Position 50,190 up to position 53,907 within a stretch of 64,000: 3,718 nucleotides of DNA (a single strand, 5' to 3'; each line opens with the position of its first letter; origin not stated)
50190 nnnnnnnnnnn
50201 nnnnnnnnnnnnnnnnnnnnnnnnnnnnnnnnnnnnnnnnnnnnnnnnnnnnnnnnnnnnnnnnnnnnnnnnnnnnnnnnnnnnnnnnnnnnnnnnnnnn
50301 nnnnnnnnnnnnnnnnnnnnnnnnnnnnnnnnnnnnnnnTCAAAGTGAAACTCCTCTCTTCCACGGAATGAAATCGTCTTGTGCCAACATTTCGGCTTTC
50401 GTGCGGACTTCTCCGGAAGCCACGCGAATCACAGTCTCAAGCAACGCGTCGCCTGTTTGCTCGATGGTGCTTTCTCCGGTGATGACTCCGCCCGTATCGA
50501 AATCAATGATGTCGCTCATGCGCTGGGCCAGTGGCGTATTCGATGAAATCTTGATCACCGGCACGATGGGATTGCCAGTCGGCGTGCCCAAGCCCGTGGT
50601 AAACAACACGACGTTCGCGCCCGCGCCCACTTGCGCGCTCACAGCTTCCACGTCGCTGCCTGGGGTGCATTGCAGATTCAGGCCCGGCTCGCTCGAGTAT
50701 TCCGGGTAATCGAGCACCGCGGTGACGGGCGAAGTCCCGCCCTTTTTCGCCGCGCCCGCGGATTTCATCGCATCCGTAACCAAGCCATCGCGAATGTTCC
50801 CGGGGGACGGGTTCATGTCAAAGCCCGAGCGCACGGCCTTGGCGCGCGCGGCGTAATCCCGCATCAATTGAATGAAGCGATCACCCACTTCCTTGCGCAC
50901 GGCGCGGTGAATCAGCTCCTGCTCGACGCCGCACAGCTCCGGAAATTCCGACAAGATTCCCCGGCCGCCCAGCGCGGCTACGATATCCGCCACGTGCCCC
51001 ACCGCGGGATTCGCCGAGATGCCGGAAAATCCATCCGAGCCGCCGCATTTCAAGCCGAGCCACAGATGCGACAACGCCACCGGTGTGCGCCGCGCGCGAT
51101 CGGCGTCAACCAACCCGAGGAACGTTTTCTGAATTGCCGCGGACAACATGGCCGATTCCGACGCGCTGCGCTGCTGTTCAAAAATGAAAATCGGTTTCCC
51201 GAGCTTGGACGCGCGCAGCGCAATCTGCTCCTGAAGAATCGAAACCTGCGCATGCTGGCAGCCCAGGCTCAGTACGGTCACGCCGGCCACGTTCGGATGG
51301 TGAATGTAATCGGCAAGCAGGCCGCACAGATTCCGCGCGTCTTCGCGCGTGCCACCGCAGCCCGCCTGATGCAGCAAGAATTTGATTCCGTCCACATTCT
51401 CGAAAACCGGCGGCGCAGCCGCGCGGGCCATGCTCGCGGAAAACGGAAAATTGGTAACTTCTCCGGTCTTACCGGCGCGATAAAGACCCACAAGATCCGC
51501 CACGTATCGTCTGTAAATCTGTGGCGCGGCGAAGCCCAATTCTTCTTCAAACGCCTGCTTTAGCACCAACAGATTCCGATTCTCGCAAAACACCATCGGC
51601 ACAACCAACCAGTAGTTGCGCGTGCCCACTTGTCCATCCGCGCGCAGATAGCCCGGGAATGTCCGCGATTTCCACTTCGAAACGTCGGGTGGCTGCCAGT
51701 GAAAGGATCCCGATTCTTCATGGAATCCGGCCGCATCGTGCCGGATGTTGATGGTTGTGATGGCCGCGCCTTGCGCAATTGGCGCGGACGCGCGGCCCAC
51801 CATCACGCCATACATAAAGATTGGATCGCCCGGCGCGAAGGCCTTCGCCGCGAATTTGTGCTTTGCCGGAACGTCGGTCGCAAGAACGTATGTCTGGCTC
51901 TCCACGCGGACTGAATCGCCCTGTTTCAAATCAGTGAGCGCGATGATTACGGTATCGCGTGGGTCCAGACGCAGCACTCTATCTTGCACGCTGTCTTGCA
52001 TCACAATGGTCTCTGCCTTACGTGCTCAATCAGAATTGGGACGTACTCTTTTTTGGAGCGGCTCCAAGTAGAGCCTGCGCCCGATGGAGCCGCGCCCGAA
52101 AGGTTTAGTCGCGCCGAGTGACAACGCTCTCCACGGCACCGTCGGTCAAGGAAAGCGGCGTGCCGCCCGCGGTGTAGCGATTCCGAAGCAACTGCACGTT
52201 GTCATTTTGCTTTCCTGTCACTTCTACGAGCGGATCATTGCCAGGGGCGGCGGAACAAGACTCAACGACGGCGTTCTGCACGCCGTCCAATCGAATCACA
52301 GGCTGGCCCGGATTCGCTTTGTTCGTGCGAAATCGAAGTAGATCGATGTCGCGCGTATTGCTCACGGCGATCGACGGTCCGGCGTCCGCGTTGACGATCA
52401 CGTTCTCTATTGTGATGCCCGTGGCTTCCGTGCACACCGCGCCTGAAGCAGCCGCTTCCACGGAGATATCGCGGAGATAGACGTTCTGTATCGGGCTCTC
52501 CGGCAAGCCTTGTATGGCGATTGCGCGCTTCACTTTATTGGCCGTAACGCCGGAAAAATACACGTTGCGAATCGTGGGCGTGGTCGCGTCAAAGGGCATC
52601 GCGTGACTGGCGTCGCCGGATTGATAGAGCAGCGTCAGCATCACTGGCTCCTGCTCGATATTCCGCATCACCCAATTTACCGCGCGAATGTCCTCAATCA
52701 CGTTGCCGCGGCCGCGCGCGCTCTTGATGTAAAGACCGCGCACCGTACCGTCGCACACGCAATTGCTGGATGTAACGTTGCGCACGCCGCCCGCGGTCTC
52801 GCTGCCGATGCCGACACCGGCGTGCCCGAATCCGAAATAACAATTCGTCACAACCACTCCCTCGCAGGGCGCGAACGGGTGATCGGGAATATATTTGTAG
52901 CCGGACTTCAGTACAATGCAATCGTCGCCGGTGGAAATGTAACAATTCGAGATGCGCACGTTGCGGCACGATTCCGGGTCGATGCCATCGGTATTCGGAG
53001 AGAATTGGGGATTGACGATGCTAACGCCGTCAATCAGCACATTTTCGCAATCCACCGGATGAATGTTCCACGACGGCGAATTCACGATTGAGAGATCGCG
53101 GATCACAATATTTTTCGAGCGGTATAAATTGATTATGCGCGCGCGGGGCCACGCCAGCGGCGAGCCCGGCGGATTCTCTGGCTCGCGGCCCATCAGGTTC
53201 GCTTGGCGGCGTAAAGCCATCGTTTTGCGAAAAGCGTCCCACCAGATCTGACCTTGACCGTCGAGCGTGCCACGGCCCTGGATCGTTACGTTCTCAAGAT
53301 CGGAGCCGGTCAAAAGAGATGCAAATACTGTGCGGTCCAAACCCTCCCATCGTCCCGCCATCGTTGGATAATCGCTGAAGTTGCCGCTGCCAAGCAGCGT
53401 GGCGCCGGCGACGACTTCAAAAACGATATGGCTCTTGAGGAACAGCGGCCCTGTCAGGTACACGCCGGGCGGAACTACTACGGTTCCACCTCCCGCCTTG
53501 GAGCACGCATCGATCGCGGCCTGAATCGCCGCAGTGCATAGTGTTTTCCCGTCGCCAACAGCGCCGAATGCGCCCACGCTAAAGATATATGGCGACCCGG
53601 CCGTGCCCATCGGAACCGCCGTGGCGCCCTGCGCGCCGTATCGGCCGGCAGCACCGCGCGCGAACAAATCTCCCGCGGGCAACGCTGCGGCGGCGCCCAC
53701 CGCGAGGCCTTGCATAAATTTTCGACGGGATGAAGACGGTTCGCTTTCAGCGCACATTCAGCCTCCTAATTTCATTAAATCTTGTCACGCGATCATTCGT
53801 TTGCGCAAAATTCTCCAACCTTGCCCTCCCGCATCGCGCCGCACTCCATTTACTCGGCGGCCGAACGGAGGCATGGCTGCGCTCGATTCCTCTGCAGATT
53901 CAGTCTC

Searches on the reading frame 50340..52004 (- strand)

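Call 16: search_protein_families(library=pfam, proteins=[window:50340-52004:-], max_evalue=0.0001)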
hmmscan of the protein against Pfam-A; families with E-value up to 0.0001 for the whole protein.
window:50340-52004:- (554 aa): 2 families
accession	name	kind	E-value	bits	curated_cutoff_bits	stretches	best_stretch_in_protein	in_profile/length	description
PF20629.2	GD_AH_C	-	6.9e-94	314.1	26.8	1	311-552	1-241/242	D-galactarate/Altronate dehydratase, C-terminal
PF04295.18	GD_AH_second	-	6.7e-36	123.8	27.3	1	118-295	1-129/136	D-galactarate dehydratase/Altronate hydrolase, second domain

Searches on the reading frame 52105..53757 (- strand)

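Call 16: search_protein_families(library=pfam, proteins=[window:52105-53757:-], max_evalue=0.0001)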
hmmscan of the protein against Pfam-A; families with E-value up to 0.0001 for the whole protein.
window:52105-53757:- (550 aa): 3 families
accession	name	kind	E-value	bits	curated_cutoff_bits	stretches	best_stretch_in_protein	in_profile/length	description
PF00295.23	Glyco_hydro_28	-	1.3e-44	153.1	22.9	1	85-446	1-319/324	Glycosyl hydrolases family 28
PF12708.12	Pect-lyase_RHGA_epim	-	1.2e-12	48.5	27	1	59-107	2-52/213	Rhamnogalacturonase A/epimerase, pectate lyase-like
PF13229.12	Beta_helix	-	2.1e-08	34.4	25.9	0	209-349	3-149/158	Right handed beta helix region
